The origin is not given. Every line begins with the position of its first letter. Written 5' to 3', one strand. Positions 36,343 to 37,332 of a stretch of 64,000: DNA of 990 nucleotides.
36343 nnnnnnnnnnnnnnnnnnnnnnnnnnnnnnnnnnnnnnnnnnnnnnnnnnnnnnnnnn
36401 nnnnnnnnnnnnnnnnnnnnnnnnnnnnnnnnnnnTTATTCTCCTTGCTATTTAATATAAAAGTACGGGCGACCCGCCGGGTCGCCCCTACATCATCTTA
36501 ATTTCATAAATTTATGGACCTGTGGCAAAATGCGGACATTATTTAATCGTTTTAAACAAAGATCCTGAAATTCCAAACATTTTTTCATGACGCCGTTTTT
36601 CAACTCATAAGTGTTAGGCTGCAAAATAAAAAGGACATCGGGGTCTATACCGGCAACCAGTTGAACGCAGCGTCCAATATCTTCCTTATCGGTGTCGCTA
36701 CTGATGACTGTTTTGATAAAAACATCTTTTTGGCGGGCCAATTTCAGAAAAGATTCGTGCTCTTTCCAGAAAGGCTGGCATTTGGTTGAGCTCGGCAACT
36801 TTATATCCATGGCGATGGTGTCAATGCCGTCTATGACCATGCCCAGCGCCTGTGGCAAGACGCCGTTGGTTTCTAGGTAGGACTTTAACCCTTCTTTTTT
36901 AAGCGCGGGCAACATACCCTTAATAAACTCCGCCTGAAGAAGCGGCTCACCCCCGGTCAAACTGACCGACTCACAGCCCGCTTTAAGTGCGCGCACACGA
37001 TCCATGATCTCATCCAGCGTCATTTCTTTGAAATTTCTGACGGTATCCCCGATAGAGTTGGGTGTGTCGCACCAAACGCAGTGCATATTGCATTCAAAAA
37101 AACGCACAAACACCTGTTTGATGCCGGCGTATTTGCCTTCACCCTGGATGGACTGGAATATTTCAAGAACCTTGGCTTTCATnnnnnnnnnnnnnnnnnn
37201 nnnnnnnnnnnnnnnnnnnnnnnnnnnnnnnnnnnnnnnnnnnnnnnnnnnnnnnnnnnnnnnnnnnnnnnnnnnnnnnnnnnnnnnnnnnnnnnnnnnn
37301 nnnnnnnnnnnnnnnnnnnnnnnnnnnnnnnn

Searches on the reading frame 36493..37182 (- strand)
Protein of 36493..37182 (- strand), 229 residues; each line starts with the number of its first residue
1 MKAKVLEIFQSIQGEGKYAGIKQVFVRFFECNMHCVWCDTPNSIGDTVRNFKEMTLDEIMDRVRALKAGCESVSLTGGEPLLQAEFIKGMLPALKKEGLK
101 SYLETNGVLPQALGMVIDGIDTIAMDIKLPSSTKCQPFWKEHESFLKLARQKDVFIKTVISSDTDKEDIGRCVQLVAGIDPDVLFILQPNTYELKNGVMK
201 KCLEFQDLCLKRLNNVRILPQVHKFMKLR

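Call 34: find_encoding_contigs(protein=window:36493-37182:-, flank=10000, max_places=1)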
Protein window:36493-37182:- (229 aa): 6 contigs read that carry it; 1 place shown.
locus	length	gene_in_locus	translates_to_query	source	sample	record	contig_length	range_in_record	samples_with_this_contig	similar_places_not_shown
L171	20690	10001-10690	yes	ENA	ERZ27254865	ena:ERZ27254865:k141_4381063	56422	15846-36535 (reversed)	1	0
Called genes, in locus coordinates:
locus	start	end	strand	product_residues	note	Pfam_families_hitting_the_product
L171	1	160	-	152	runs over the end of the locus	PF05090:HTTM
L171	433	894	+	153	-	-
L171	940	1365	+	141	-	-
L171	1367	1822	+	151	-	-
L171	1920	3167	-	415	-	-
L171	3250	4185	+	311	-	PF01728:FtsJ (faint), PF01189:Methyltr_RsmB-F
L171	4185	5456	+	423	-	PF02517:Rce1-like, PF13431:TPR_17 (faint)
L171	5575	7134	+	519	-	PF03958:Secretin_N, PF00263:Secretin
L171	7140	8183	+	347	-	PF01520:Amidase_3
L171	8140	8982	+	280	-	PF01177:Asp_Glu_race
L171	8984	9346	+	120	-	PF01242:PTPS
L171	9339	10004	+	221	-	PF00733:Asn_synthase (weak), PF06508:QueC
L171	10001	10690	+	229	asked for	PF13353:Fer4_12, PF04055:Radical_SAM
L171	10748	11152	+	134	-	PF14489:QueF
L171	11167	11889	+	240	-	PF01138:RNase_PH, PF03725:RNase_PH_C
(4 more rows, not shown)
